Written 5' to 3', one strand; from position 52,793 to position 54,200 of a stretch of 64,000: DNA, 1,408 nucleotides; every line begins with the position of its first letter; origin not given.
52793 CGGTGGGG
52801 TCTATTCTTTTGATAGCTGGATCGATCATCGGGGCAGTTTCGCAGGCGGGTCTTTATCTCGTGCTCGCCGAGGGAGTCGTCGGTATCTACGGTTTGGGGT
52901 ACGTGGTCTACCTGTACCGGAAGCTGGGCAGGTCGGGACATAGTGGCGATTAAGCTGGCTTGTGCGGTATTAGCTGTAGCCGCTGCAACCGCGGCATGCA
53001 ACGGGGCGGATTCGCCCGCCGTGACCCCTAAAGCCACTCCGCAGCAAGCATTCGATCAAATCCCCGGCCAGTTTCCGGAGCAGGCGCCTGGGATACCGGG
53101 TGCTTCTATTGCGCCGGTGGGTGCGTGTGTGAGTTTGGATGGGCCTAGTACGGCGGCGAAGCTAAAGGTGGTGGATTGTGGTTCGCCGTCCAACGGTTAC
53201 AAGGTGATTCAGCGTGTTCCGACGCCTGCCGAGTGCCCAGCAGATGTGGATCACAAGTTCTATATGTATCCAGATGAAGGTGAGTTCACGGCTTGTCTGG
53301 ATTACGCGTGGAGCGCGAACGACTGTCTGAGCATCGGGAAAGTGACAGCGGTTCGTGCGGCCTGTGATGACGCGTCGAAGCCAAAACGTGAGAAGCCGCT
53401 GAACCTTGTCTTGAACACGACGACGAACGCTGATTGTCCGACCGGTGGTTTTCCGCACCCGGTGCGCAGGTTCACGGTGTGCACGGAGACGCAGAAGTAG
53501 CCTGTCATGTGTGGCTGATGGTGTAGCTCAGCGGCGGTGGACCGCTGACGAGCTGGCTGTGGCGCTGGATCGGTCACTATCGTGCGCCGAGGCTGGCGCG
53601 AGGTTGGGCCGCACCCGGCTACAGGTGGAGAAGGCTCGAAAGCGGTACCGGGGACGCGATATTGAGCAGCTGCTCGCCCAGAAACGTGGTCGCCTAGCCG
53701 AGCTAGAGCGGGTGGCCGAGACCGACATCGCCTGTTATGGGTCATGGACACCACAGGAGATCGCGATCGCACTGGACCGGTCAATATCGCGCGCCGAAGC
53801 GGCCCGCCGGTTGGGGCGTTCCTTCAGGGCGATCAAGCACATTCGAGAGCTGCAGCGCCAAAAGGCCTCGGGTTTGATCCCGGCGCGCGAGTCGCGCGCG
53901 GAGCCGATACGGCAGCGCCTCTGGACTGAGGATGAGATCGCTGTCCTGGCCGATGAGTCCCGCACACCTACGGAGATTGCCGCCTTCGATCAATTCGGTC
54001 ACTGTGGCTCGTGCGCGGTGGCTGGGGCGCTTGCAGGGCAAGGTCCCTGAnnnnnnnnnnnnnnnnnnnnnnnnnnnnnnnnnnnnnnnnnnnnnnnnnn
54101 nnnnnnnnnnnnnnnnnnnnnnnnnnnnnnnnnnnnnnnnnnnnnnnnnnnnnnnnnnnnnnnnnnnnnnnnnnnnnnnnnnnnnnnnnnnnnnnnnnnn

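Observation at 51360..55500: AT-rich accessory (moron) island inside prophage B encoding secreted and membrane proteins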

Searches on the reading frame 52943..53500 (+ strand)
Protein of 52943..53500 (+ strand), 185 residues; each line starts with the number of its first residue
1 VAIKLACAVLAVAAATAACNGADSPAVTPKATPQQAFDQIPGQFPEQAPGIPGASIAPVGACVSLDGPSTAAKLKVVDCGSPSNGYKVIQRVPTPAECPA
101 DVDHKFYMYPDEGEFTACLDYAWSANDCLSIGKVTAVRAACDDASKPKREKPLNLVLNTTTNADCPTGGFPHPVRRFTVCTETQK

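Call 4: search_protein_families(library=pfam, proteins=[window:52943-53500:+], max_evalue=0.1)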
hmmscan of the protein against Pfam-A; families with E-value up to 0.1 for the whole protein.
window:52943-53500:+ (185 aa): 0 families

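Call 7: search_protein_families(library=phrogs, proteins=[window:52943-53500:+], max_evalue=0.01)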
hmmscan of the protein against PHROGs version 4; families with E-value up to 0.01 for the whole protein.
window:52943-53500:+ (185 aa): 1 family
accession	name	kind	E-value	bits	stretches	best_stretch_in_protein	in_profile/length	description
phrog_21858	-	unknown function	5.2e-76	255.2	1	13-185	5-172/172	-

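Call 8: search_protein_families(library=padloc, proteins=[window:52943-53500:+], max_evalue=0.1)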
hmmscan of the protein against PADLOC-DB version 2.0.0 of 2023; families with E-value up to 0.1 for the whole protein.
window:52943-53500:+ (185 aa): 0 families

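Call 35: find_homologous_proteins(query=window:52943-53500:+, max_evalue=0.001)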
Query window:52943-53500:+ (185 aa): 103 proteins with E <= 0.001 among 809 candidates.
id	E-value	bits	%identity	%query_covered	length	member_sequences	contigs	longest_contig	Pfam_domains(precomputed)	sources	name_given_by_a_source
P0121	3.8e-119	413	99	100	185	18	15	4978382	-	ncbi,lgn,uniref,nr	ncbi:LppU/SCO3897 family protein [Mycobacteroides abscessus]|uniref:LppU/SCO3897 family protein n=1 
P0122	5.1e-104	364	99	86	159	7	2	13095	-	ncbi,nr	ncbi:Uncharacterised protein [Mycobacteroides abscessus subsp. abscessus]|nr:Conserved hypothetical 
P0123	2.2e-91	323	80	90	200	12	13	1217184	-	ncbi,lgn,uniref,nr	ncbi:Uncharacterised protein [Mycobacteroides abscessus subsp. bolletii]|uniref:LppU/SCO3897 family 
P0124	8.5e-87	308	74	99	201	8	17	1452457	-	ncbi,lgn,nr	ncbi:LppU/SCO3897 family protein [Mycobacteroides abscessus]|nr:Uncharacterised protein [Mycobactero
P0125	1.3e-85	304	77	98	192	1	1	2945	-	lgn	-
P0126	7.9e-84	298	79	89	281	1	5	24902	-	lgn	-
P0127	2.3e-82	293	71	98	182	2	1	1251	-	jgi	-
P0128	7.1e-81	288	71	100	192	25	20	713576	-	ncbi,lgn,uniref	ncbi:LppU/SCO3897 family protein [Mycobacteroides abscessus]|uniref:LppU/SCO3897 family protein n=1 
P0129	8.1e-80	285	72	96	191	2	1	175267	-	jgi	-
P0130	4.5e-79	283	69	98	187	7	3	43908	-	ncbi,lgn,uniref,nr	ncbi:hypothetical protein [Mycobacterium sp. URHD0025]|uniref:LppU/SCO3897 family protein n=1 Tax=My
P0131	3.7e-78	280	80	83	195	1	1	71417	-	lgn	-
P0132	4.1e-78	279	67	100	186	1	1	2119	-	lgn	-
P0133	5.1e-78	279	79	83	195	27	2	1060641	-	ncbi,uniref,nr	ncbi:LppU/SCO3897 family protein [Mycobacteroides abscessus]|uniref:LppU/SCO3897 family protein n=1 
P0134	7.2e-77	275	80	82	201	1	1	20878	-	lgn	-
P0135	7.6e-77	275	69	97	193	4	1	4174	-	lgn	-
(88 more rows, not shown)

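Call 36: search_protein_families(library=ncbifam, proteins=[window:52943-53500:+], max_evalue=0.01)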
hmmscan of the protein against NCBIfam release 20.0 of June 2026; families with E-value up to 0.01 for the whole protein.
window:52943-53500:+ (185 aa): 2 families
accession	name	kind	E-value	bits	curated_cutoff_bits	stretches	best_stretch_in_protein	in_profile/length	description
NF049864.1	lipo_LppU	equivalog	7.7e-31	107.6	135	1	6-183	8-198/199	LppU family putative lipoprotein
NF049863.1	differ_SCO3897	domain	2.4e-12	47.2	25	1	60-120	1-64/64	LppU/SCO3897 family protein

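Call 57: predict_structure(alignment_id=A4)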
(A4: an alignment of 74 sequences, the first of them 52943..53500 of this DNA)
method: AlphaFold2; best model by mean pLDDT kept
length: 185 residues; sequences in the alignment: 74
mean_pLDDT: 88.6   pTM: 0.78
mean pLDDT of the five models: 88.6, 88.5, 88.3, 88.3, 88.1
residues with pLDDT >= 90: 144; 70-90: 7; 50-70: 27; < 50: 7
segments of 3 or more residues with pLDDT < 50: 28-31
pLDDT, mean of each block of 10 residues (from residue 1): 53 55 52 75 96 97 94 96 98 98 97 98 97 96 97 97 97 98 97
secondary structure, 60 per line:
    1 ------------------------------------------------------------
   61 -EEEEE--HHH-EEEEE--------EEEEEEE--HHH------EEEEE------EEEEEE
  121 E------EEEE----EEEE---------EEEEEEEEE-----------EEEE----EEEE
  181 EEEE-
elements in order: E62-66 E73-77 E86-92 E104-108 E115-121 E128-131 E136-139 E149-157 E169-172 E177-184

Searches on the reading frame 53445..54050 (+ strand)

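Call 4: search_protein_families(library=pfam, proteins=[window:53445-54050:+], max_evalue=0.1)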
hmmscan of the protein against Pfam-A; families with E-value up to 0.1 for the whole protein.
window:53445-54050:+ (201 aa): 4 families
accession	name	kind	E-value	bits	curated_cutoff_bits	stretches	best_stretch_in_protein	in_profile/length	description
PF13384.12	HTH_23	-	3.6e-06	27.1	24.6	1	39-76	12-49/50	Homeodomain-like domain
PF13518.12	HTH_28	-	0.0042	17.6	25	0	109-148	8-48/52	Helix-turn-helix domain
PF13551.12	HTH_29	-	0.015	15.8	28.1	0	41-85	8-54/64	Winged helix-turn helix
PF13559.11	DUF4129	-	0.049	14.1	24.8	0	87-130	6-49/69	Domain of unknown function (DUF4129)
